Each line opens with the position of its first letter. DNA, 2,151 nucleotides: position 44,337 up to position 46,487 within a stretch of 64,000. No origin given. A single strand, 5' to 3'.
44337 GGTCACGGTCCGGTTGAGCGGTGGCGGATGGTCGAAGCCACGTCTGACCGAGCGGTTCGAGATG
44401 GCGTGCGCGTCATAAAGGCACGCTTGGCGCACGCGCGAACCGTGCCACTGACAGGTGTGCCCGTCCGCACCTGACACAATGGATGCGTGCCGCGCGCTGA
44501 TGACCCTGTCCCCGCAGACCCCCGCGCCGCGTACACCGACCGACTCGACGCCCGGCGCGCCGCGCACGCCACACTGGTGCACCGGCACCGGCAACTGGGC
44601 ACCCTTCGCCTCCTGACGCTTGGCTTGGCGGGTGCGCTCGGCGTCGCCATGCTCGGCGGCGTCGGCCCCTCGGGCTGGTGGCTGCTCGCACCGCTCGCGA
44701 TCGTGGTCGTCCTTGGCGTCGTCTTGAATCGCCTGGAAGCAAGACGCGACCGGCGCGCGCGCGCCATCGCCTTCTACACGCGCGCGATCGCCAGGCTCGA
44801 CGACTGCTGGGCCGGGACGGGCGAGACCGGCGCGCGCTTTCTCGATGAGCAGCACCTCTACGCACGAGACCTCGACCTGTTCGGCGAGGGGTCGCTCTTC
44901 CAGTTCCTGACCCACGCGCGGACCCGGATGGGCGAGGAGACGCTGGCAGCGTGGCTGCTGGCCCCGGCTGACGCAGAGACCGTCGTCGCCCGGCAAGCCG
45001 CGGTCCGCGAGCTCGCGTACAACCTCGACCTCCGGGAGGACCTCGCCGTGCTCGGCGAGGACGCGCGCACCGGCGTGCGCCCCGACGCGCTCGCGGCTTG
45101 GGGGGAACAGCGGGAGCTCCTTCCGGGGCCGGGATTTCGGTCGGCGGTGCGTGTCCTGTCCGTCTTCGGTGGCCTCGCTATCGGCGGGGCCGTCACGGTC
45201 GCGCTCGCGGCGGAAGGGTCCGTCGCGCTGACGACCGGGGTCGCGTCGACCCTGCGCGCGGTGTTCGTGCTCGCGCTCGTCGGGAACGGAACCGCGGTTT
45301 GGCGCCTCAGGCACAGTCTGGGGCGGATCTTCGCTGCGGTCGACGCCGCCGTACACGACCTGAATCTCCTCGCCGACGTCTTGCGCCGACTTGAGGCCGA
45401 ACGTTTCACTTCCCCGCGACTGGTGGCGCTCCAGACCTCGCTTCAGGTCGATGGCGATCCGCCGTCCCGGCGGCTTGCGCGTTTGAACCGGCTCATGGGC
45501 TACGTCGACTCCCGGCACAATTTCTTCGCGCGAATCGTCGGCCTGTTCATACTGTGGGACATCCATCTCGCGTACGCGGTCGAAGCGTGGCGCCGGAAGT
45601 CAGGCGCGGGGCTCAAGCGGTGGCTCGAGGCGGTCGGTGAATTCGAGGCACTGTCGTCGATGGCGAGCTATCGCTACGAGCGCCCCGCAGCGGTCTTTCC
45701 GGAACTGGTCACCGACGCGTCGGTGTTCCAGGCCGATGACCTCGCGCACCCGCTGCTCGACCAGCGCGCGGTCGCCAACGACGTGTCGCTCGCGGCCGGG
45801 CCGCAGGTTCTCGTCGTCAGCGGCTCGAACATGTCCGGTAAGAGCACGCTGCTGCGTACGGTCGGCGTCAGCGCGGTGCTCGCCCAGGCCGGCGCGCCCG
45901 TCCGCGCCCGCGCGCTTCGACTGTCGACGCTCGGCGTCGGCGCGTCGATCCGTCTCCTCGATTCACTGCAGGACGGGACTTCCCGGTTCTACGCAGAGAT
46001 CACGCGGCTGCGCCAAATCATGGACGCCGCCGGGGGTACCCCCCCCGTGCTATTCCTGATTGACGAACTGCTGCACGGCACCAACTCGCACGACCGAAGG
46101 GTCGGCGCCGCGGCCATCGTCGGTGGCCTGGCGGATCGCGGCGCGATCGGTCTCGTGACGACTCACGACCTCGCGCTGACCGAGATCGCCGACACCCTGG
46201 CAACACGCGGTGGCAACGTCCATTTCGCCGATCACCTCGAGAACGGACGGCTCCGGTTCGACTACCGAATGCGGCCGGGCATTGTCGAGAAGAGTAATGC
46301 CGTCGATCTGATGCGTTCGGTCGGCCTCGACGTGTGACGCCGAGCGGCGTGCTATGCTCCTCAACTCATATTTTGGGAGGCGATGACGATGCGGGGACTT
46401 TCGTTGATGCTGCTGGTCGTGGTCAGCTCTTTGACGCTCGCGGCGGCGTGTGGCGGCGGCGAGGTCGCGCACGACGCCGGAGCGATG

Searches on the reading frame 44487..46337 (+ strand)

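Call 82: search_protein_families(library=pfam, proteins=[window:44487-46337:+], max_evalue=0.00001)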
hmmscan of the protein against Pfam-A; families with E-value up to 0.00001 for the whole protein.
window:44487-46337:+ (616 aa): 2 families
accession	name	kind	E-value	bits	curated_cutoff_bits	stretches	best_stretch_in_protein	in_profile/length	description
PF00488.27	MutS_V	-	7.6e-22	78.6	30.2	1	443-611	2-169/188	MutS domain V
PF05192.23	MutS_III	-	8.9e-09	36.4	34.1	1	134-187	18-72/194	MutS domain III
